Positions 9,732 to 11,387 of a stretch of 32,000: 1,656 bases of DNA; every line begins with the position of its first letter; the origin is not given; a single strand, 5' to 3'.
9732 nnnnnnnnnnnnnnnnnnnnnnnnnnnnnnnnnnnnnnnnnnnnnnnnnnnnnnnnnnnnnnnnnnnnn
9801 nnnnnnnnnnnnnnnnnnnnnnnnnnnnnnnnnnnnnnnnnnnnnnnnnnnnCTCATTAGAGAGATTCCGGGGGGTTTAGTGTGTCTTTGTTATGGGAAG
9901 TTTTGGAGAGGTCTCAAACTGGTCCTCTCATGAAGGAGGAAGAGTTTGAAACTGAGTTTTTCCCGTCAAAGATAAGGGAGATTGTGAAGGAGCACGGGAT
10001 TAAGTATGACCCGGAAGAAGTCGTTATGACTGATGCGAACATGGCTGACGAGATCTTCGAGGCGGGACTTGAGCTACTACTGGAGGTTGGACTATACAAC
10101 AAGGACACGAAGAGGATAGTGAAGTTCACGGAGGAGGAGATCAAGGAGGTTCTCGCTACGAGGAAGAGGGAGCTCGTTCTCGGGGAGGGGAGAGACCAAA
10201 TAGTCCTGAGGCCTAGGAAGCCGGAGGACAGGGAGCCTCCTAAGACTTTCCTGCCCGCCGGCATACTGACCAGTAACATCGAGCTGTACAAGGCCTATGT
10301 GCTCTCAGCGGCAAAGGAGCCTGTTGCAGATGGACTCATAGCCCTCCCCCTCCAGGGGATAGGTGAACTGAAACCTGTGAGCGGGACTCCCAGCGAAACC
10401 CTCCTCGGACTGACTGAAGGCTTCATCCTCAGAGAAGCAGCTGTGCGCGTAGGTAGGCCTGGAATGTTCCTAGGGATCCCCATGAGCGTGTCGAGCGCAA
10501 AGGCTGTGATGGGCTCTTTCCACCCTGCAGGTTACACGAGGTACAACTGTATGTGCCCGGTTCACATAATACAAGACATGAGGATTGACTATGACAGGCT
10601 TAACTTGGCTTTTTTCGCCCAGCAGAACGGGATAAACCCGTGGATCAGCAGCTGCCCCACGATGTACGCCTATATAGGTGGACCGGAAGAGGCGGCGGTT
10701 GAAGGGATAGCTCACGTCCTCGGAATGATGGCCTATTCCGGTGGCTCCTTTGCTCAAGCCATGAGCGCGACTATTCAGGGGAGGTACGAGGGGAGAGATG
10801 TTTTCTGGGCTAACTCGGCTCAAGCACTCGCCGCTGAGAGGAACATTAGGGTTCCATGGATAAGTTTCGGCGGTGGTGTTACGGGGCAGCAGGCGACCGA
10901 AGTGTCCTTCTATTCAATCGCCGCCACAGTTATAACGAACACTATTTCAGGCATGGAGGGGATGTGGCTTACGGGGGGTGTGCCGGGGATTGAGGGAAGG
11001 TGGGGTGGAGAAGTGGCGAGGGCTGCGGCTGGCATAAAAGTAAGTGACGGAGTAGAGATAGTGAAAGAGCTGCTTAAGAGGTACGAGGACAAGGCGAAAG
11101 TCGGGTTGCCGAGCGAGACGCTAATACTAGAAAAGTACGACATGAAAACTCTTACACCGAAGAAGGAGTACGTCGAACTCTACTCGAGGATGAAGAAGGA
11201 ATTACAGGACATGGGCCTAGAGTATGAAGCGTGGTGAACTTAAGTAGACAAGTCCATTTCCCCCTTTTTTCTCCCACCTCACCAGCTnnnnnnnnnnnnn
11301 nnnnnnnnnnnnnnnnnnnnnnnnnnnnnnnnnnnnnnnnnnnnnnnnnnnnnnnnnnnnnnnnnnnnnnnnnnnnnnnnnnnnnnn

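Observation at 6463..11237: Candidate new pathway: KstD-like desaturase + Pyl-free MtmB + corrinoid protein + MtrH, a possible O2-independent C-demethylating 'aromatase' feeding C1 metabolism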

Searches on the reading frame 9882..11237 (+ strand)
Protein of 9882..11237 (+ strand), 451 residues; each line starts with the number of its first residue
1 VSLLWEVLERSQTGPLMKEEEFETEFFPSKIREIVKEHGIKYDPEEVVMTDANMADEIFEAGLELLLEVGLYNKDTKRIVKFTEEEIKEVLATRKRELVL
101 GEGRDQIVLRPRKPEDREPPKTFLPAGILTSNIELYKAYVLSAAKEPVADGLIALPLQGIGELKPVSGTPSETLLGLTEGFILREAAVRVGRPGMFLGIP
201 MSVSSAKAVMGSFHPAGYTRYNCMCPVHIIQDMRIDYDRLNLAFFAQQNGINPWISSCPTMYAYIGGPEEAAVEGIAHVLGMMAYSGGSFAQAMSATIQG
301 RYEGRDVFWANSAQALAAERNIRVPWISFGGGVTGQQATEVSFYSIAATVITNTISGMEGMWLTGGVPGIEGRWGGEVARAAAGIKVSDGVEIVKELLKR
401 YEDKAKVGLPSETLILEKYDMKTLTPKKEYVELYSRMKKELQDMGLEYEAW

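Call 3: search_protein_families(library=pfam, proteins=[window:9882-11237:+])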
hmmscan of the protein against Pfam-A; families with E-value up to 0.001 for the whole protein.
window:9882-11237:+ (451 aa): 1 family
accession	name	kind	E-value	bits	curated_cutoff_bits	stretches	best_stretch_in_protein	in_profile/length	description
PF05369.18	MtmB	-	4.3e-63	214.1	25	1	5-446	4-450/450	Monomethylamine methyltransferase MtmB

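Call 4: search_protein_families(library=ncbifam, proteins=[window:9882-11237:+])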
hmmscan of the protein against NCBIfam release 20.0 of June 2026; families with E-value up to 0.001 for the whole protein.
window:9882-11237:+ (451 aa): 0 families

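Call 6: search_solved_structures(query=window:9882-11237:+, show_alignments=1)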
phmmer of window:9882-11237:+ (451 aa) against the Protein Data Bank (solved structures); distinct sequences matched with E-value up to 0.001: 2.
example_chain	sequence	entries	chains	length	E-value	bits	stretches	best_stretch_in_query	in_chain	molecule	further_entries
1l2q_A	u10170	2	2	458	9.7e-46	159.9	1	6-447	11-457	monomethylamine methyltransferase | Monomethylamine methyltransferase mtmB1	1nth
1tv2_A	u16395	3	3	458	1.1e-45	159.6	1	6-447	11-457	Monomethylamine methyltransferase mtmB1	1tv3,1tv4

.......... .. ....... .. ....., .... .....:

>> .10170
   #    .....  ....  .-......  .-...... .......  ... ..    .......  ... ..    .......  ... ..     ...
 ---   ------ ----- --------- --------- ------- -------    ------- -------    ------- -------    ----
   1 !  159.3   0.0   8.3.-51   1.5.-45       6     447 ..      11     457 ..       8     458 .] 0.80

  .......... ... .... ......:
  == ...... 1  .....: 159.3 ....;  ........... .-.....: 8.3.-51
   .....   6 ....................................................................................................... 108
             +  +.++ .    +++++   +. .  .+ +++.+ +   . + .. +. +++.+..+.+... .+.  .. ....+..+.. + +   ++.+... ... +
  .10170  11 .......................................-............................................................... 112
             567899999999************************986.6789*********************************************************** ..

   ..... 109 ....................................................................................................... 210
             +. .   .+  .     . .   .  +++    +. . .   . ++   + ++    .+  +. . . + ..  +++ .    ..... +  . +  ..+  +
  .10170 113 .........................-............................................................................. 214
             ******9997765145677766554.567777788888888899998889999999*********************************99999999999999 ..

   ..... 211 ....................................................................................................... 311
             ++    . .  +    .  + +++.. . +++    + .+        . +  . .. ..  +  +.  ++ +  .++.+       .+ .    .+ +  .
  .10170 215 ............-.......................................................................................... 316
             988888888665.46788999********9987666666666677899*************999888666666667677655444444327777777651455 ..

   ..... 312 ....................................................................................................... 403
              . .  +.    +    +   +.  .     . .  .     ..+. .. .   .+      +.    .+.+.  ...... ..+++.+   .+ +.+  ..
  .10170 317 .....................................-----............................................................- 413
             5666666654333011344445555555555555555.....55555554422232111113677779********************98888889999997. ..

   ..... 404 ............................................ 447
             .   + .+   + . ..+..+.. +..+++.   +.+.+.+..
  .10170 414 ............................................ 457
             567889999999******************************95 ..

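Call 9: find_homologous_proteins(query=window:9882-11237:+)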
Query window:9882-11237:+ (451 aa): 230 proteins with E <= 0.001 among 8000 candidates; the best 120 are listed. Only proteins of 248 to 790 residues were searched: fused or split forms outside these lengths cannot appear, so this answer is no evidence that the protein stands alone or is whole; find_related_loci, which searches DNA, has no such limit.
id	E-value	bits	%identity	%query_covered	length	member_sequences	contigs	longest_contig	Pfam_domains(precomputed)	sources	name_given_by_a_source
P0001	0.0e+0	1011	100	100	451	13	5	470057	PF05369.19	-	-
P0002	2.2e-263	892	88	100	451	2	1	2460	PF05369.19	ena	-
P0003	7.2e-263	890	87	100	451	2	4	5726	PF05369.19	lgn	-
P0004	8.2e-263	890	86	100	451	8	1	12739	PF05369.19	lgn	-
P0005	1.9e-259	879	85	100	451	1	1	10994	PF05369.19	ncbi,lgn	-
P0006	7.1e-181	620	62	100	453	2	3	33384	PF05369.19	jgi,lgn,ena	-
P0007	8.8e-181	620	61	100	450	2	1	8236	PF05369.19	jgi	jgi:methylamine--corrinoid protein Co-methyltransferase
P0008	1.2e-178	613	60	100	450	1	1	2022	PF05369.19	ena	-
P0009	8.6e-177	607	60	100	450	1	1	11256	PF05369.19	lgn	-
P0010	8.6e-177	607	60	100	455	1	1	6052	PF05369.19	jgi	-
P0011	2.6e-176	605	60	100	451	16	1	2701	PF05369.19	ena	-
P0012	1.3e-175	603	60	100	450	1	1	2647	PF05369.19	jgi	jgi:methylamine--corrinoid protein Co-methyltransferase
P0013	1.9e-175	602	59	100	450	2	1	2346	PF05369.19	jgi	-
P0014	4.2e-175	601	60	100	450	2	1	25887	PF05369.19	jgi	jgi:methylamine--corrinoid protein Co-methyltransferase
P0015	1.7e-174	599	59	100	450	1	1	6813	PF05369.19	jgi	-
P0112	8.9e-142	491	50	100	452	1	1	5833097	PF05369.19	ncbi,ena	-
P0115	1.7e-141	490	49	100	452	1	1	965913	PF05369.19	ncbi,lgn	ncbi:MAG: monomethylamine:corrinoid methyltransferase [Candidatus Binatia bacterium]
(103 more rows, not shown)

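Call 12: find_related_loci(query=A1, collection=genome_contigs, flank=8000)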
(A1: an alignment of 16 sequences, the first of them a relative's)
Query A1 (451 aa) in genome_contigs; peptide patterns used: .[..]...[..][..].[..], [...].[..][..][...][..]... (x = any residue, [..] = any of these).
119 stretches matched a pattern; 38 encode a relative of the query (tblastn E <= 1e-3); 36 distinct loci.
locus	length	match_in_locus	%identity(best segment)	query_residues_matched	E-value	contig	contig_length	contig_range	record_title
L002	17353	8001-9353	93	1-451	0e+0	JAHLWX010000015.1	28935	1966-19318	MAG: Candidatus Jordarchaeum sp. LHC_1308 MAG_1308_Ga0212122_1000464, whole genome shotgun sequence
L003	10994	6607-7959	85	1-451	0e+0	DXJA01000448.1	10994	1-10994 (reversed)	MAG TPA_asm: Candidatus Jordarchaeum madagascariense isolate EB_bin_7 k141_286695, whole genome shotgun sequence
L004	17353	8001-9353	94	1-451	0e+0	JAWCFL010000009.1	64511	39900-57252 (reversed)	MAG: Candidatus Jordarchaeales archaeon isolate JZ-1_202007_bins_29 JZ-1_202007_bins_29_scaffold_9, whole genome shotgun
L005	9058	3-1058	88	100-451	0e+0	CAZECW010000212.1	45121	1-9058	MAG TPA_asm: uncultured archaeon isolate SRP231805_co4_171 genome assembly, contig: k141_315143, whole genome shotgun se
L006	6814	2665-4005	60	3-451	0e+0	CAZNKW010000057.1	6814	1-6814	MAG TPA_asm: uncultured Dehalococcoidia bacterium isolate binchicken_co325_96 genome assembly, contig: NODE_5416_length_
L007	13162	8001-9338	60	3-451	0e+0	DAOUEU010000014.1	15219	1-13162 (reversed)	MAG TPA_asm: Dehalococcoidia bacterium isolate N7_337 k137_1148084, whole genome shotgun sequence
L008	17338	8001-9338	58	3-451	3e-180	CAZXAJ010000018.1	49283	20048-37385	MAG TPA_asm: uncultured Dehalococcoidales bacterium isolate binchicken_co334_347 genome assembly, contig: NODE_1036_leng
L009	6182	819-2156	58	3-451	3e-180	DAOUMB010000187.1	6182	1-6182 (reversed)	MAG TPA_asm: Dehalococcoidia bacterium isolate W31_73 k127_946516, whole genome shotgun sequence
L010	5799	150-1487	59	3-451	8e-177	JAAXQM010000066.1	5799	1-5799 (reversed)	MAG: Dehalococcoidales bacterium isolate MAG-BB-17 scaffold_3875, whole genome shotgun sequence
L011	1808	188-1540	58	3-451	0e+0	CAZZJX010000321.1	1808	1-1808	MAG TPA_asm: uncultured Dehalococcoidales bacterium isolate SRP068000_co1_322 genome assembly, contig: NODE_206943_lengt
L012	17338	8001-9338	58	3-451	1e-165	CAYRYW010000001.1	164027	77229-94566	MAG TPA_asm: uncultured Dehalococcoidales bacterium isolate binchicken_co334_379 genome assembly, contig: NODE_72_length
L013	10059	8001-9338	51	3-451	6e-160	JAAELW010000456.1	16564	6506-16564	MAG: bacterium isolate Bpl_16 BplG_CONTIG5328377, whole genome shotgun sequence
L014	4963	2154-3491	50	3-451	2e-161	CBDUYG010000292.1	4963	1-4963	MAG TPA_asm: uncultured Myxococcales bacterium isolate SRR22302373_binner13_Refined_55 genome assembly, contig: ERZ25073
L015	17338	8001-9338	52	3-451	4e-158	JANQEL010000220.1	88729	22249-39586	MAG: Myxococcota bacterium isolate PL23a_bin.25 k99_5063357, whole genome shotgun sequence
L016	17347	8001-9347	53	3-451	4e-158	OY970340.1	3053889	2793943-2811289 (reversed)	MAG: Candidatus Bathyarchaeota archaeon isolate MFD04492.bin.c.5 genome assembly, chromosome: 1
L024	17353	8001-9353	50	3-451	4e-153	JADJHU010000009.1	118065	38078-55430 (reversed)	MAG: Gammaproteobacteria bacterium isolate Ega_18-Q3-R5-49_BATAC.239 tig00008058-10-1179590, whole genome shotgun sequen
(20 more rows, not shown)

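Call 16: find_homologous_proteins(query=L024:8001-9353:+)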
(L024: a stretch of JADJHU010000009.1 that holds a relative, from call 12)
Query L024:8001-9353:+ (451 aa): 166 proteins with E <= 0.001 among 8000 candidates; the best 120 are listed. Only proteins of 248 to 790 residues were searched: fused or split forms outside these lengths cannot appear, so this answer is no evidence that the protein stands alone or is whole; find_related_loci, which searches DNA, has no such limit.
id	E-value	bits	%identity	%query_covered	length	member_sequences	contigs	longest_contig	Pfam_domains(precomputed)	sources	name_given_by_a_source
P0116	0.0e+0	1047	100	100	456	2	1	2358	PF05369.19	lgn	-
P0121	8.6e-250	847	78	100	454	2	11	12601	PF05369.19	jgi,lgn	-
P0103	1.5e-248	843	78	100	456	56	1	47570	PF05369.19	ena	-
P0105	1.5e-237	807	76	100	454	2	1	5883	PF05369.19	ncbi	-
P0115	2.3e-227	773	73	100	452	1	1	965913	PF05369.19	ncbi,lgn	ncbi:MAG: monomethylamine:corrinoid methyltransferase [Candidatus Binatia bacterium]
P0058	7.7e-227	772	73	100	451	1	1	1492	PF05369.19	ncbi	-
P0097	1.0e-225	768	72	100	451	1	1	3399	PF05369.19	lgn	-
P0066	1.1e-225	768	73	100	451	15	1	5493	PF05369.19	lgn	-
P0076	1.4e-224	764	73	100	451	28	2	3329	PF05369.19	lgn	-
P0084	3.5e-224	763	72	100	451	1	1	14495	PF05369.19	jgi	jgi:methylamine--corrinoid protein Co-methyltransferase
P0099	2.2e-222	757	71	100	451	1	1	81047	PF05369.19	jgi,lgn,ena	-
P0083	5.5e-222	756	72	100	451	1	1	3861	PF05369.19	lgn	-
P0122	2.3e-221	754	71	100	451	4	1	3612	PF05369.19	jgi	jgi:methylamine--corrinoid protein Co-methyltransferase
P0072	3.5e-221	753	71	100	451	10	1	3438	PF05369.19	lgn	-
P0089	1.3e-220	751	71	100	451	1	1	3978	PF05369.19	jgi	jgi:methylamine--corrinoid protein Co-methyltransferase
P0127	8.8e-208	709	66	100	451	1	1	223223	PF05369.19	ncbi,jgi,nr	ncbi:MAG: monomethylamine:corrinoid methyltransferase [Halieaceae bacterium]|jgi:methylamine---corri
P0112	6.2e-203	693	66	100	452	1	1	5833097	PF05369.19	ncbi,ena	-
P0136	6.7e-198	676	64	100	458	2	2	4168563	PF05369.19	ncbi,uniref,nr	ncbi:monomethylamine:corrinoid methyltransferase [Denitratisoma oestradiolicum]|uniref:Uncharacteriz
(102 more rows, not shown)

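Call 18: find_encoding_contigs(protein=P0136, flank=8000, max_places=2)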
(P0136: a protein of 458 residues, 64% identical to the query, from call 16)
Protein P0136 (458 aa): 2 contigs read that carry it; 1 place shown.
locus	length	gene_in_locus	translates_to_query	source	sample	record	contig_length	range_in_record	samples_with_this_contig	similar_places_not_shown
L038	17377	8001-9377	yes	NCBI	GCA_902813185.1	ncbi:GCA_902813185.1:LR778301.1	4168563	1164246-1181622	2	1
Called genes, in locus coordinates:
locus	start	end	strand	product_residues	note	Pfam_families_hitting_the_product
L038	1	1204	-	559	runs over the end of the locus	PF00890:FAD_binding_2, PF01266:DAO (faint), PF12831:FAD_oxidored (faint)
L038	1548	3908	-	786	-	PF07715:Plug, PF00593:TonB_dep_Rec_b-barrel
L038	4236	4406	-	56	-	PF01609:DDE_Tnp_1 (weak)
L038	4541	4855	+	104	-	PF06627:DUF1153, PF01527:HTH_Tnp_1 (weak)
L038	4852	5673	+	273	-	PF00665:rve, PF13683:rve_3, PF13333:rve_2 (weak)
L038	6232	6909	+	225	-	PF00440:TetR_N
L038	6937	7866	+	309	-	PF00303:Thymidylat_synt (weak), PF14251:PterinBD-DUF4346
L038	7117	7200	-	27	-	-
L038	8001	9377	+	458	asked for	PF05369:MtmB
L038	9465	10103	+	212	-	PF02607:B12-binding_2, PF02310:B12-binding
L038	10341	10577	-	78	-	-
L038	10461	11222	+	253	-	PF11136:DUF2889 (faint)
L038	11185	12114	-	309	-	PF01497:Peripla_BP_2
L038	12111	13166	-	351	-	PF00155:Aminotran_1_2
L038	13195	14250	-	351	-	PF02277:DBI_PRT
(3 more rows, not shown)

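Call 36: search_protein_representatives(protein=P0001)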
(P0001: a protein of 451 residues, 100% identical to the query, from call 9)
Query: 451 residues. Proteins with E-value up to 0.001 (for the whole library): 815; up to 1e-10: 480; up to 1e-30: 158. The best 150 are listed.
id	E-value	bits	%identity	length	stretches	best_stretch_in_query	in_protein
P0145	3.0e-139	481.2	51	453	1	3-451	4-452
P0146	9.6e-123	426.9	47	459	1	4-448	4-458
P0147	1.4e-90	320.8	40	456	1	5-449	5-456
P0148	6.5e-89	315.4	50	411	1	3-283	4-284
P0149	6.3e-78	279.1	38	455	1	6-449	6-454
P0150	1.7e-77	277.7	36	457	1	5-449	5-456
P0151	2.3e-75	270.7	36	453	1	3-447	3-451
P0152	2.6e-70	254.0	36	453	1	6-449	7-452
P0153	2.8e-69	250.6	34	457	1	9-448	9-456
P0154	8.1e-69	249.1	37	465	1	6-449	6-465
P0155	2.8e-66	240.8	37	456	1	3-447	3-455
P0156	3.5e-66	240.5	52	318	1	164-387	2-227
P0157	1.7e-65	238.2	33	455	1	5-448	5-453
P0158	8.8e-64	232.5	33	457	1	6-448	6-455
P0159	7.8e-63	229.4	35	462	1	1-448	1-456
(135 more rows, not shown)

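Call 38: list_cluster_members(proteins=[P0146, P0147, P0149, P0150, P0151, P0152, P0153, P0154, P0158, P0159])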
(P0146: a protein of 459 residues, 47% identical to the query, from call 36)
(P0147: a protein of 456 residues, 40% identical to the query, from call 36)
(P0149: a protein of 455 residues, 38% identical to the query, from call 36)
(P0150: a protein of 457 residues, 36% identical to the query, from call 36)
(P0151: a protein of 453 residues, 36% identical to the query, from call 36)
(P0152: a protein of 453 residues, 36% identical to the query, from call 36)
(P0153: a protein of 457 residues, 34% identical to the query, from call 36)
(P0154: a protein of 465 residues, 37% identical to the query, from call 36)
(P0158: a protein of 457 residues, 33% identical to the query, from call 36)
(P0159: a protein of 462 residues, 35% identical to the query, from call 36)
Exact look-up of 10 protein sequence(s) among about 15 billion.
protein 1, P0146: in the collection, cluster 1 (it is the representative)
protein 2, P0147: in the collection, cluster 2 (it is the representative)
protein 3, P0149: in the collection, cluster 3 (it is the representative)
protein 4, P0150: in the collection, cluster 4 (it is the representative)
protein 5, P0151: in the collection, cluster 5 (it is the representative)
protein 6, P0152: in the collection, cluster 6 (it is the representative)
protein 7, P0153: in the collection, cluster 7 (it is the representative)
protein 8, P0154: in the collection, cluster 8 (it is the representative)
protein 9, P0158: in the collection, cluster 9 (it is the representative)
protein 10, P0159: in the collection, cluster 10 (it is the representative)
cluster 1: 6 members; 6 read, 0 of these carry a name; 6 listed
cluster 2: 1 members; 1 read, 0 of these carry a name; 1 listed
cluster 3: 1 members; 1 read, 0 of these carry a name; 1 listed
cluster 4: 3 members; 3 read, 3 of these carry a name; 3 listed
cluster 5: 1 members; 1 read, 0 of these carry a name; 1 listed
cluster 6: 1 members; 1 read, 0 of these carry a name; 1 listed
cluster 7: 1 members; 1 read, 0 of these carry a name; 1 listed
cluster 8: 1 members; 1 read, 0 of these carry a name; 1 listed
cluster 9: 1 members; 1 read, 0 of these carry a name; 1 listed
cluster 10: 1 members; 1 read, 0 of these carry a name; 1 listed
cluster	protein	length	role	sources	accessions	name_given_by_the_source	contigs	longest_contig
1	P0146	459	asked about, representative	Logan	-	-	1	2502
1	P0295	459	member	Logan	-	-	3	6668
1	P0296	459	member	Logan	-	-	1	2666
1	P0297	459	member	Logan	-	-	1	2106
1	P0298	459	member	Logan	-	-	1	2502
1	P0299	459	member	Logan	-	-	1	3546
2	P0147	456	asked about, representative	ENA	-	-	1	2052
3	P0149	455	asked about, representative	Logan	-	-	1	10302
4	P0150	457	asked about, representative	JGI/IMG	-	methylamine--corrinoid protein Co-methyltransferase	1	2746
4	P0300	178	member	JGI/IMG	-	methylamine--corrinoid protein Co-methyltransferase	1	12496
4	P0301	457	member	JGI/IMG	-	methylamine--corrinoid protein Co-methyltransferase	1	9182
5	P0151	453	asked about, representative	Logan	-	-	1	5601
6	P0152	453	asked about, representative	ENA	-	-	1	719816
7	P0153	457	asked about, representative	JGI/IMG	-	-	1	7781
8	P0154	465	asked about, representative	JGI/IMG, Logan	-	-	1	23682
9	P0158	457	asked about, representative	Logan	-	-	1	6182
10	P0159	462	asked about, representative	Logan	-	-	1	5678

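Call 60: find_encoding_contigs(protein=P0295, flank=6000, max_places=1)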
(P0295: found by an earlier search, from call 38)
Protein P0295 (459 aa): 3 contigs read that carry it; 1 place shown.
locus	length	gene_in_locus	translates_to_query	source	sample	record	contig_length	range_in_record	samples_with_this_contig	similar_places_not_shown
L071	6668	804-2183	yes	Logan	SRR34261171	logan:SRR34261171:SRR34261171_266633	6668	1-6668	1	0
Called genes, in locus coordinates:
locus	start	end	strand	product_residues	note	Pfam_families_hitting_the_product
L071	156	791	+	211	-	PF02607:B12-binding_2, PF02310:B12-binding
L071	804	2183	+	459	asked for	PF05369:MtmB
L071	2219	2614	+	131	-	PF02036:SCP2 (weak)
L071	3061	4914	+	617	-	PF00158:Sigma54_activat (faint), PF05496:RuvB_N (faint), PF00004:AAA (weak), PF07726:AAA_3, PF07728:AAA_5, PF05762:VWA_CoxE, PF00092:VWA, PF13519:VWA_2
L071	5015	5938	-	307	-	PF02007:MtrH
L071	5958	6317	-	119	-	PF14574:RACo_C_ter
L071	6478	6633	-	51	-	-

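Call 61: find_encoding_contigs(protein=P0154, flank=6000, max_places=1)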
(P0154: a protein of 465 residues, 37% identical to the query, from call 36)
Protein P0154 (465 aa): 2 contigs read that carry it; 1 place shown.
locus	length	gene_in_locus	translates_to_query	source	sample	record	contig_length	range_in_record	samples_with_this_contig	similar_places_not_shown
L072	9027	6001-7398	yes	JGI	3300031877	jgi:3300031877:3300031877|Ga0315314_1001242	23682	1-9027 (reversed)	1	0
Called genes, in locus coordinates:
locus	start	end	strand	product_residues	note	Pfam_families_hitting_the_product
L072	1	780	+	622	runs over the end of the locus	PF02730:AFOR_N, PF01314:AFOR_C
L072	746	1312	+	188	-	PF13187:Fer4_9 (faint), PF00037:Fer4 (faint), PF13237:Fer4_10 (faint), PF13247:Fer4_11, PF12838:Fer4_7 (weak)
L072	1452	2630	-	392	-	PF01321:Creatinase_N, PF00557:Peptidase_M24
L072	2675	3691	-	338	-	PF04166:PdxA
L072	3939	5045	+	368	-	PF02615:Ldh_2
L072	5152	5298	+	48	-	-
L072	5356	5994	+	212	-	PF02607:B12-binding_2, PF02310:B12-binding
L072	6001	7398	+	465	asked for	PF05369:MtmB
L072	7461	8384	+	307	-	PF02007:MtrH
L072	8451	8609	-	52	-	-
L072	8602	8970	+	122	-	PF04126:Cyclophil_like, PF18050:Cyclophil_like2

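Call 62: find_encoding_contigs(protein=P0149, flank=6000, max_places=1)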
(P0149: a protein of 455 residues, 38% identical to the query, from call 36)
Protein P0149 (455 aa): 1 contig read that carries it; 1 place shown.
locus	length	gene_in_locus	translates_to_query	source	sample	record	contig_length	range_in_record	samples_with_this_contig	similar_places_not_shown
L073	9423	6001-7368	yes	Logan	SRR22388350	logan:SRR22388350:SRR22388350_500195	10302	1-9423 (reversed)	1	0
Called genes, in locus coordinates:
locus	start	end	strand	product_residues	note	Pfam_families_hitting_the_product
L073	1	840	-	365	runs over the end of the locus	PF08240:ADH_N, PF16912:Glu_dehyd_C, PF00107:ADH_zinc_N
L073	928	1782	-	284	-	PF02585:PIG-L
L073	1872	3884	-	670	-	PF00724:Oxidored_FMN, PF01266:DAO (faint), PF00070:Pyr_redox (faint), PF03486:HI0933_like (weak), PF07992:Pyr_redox_2, PF12831:FAD_oxidored (weak), PF13450:NAD_binding_8, PF22620:OYE-like_second_a-b (weak), +2 more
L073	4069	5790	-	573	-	PF00496:SBP_bac_5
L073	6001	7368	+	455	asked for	PF05369:MtmB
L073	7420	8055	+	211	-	PF02607:B12-binding_2, PF02310:B12-binding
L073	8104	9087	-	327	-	PF00005:ABC_tran, PF13304:AAA_21 (faint), PF08352:oligo_HPY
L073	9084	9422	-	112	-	?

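Call 69: search_protein_families(library=ncbifam, proteins=[L071:5015-5938:-], max_evalue=1e-20)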
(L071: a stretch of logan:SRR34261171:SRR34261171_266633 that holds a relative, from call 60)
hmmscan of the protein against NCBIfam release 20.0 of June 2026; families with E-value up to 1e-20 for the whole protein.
L071:5015-5938:- (307 aa): 3 families
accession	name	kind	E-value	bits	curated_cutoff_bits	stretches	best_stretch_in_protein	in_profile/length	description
NF002142.0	PRK00979.1-1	subfamily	1.4e-91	306.7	287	1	5-307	2-299/306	tetrahydromethanopterin S-methyltransferase subunit H family protein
NF047990.1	Co_MTase_MtgA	equivalog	5e-91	305.4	550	1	2-307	1-306/306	[methyl-Co(III) glycine betaine-specific corrinoid protein]--tetrahydrofolate methyltransferase MtgA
TIGR01114.1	mtrH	equivalog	5.8e-84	281.9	271.4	1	2-306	1-313/314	tetrahydromethanopterin S-methyltransferase subunit H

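Call 87: find_encoding_contigs(protein=P0115, flank=10000, max_places=1)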
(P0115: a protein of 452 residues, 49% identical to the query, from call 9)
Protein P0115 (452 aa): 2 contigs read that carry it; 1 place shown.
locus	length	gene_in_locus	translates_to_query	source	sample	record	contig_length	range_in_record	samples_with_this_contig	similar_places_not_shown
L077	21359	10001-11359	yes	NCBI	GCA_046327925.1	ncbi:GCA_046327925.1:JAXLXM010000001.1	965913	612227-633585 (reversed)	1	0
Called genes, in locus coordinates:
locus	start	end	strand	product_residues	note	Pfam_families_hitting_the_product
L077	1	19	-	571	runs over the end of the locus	PF01609:DDE_Tnp_1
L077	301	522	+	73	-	-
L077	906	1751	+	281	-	PF04028:DUF374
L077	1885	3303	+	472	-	PF05221:AdoHcyase, PF00670:AdoHcyase_NAD, PF02826:2-Hacid_dh_C, PF07991:KARI_N (weak)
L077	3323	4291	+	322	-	PF12840:HTH_20, PF01022:HTH_5, PF12802:MarR_2, PF13489:Methyltransf_23, PF01209:Ubie_methyltran, PF13847:Methyltransf_31, PF08241:Methyltransf_11, PF08242:Methyltransf_12, +1 more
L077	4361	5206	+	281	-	PF02219:MTHFR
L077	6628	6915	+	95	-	PF08541:ACP_syn_III_C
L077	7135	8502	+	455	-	PF14251:PterinBD-DUF4346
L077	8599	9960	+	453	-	PF05369:MtmB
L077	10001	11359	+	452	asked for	PF05369:MtmB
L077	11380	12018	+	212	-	PF02607:B12-binding_2, PF02310:B12-binding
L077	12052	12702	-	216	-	PF00440:TetR_N, PF16859:TetR_C_11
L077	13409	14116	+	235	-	PF02607:B12-binding_2, PF02310:B12-binding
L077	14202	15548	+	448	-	PF05369:MtmB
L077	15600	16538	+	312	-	PF00296:Bac_luciferase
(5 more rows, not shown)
